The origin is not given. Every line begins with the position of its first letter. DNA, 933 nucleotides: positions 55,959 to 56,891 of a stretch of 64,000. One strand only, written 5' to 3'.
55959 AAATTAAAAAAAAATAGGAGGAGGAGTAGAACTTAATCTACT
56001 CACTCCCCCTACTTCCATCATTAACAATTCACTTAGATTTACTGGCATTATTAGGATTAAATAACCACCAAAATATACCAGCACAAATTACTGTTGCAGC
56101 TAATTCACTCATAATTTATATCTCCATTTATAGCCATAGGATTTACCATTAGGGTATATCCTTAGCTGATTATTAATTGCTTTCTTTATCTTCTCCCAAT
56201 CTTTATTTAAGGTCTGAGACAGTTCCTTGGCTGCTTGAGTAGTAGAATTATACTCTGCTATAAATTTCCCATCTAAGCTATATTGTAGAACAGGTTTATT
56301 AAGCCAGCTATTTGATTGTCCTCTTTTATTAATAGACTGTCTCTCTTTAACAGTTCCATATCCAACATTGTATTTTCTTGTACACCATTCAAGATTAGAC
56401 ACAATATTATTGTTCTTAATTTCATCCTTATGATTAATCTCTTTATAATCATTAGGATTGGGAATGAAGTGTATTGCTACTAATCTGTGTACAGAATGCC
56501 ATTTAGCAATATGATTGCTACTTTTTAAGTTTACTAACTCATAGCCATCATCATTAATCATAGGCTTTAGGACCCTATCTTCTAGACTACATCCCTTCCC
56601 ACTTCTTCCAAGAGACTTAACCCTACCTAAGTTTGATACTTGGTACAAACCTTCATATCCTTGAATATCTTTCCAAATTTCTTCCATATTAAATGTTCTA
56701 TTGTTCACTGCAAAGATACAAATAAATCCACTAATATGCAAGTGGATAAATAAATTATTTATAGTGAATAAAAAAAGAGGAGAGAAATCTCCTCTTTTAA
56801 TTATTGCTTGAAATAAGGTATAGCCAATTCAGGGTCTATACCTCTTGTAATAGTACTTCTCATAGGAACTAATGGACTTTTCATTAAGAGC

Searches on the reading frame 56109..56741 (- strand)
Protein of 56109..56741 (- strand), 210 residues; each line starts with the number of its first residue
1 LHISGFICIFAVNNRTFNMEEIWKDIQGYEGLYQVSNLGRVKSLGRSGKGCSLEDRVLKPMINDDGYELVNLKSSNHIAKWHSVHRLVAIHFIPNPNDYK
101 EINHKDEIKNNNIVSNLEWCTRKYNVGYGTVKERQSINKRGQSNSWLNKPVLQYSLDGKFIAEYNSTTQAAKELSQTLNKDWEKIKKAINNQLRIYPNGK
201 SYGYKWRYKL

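Call 5: search_protein_families(library=pfam, proteins=[window:56109-56741:-], max_evalue=1)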
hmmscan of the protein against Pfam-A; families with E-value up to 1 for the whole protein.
window:56109-56741:- (210 aa): 3 families
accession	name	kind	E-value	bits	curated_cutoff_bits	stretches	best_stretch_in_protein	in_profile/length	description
PF07463.16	NUMOD4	-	6.3e-15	55.6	23.4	1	21-72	1-48/49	NUMOD4 motif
PF13392.12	HNH_3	-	2.3e-06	27.5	24.8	1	84-125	3-44/46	HNH endonuclease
PF07453.19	NUMOD1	-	0.00025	21.6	22.8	1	149-174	1-26/37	NUMOD1 domain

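Call 6: search_protein_families(library=phrogs, proteins=[window:56109-56741:-], max_evalue=0.01)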
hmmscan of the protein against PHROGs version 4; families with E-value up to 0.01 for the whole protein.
window:56109-56741:- (210 aa): 9 families
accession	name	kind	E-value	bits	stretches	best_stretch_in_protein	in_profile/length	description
phrog_59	-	DNA, RNA and nucleotide metabolism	5e-43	149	1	13-192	130-270/423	HNH endonuclease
phrog_959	-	DNA, RNA and nucleotide metabolism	2.3e-31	109.4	1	19-135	4-112/138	HNH endonuclease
phrog_1492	-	DNA, RNA and nucleotide metabolism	3.3e-31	109.9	1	12-126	36-156/414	HNH endonuclease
phrog_37683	-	unknown function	1.1e-11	45.4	1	32-128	120-207/279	-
phrog_99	-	DNA, RNA and nucleotide metabolism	6.3e-06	27.1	1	64-125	146-201/383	HNH endonuclease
phrog_17657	-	DNA, RNA and nucleotide metabolism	7.4e-06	26.9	1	35-121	81-166/168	HNH endonuclease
phrog_21800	-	unknown function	4.3e-05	24.4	1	21-42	2-23/63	-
phrog_7545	-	DNA, RNA and nucleotide metabolism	0.00016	22.9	1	58-122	59-126/160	HNH endonuclease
phrog_826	-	DNA, RNA and nucleotide metabolism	0.0011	19.6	1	63-126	93-155/281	HNH endonuclease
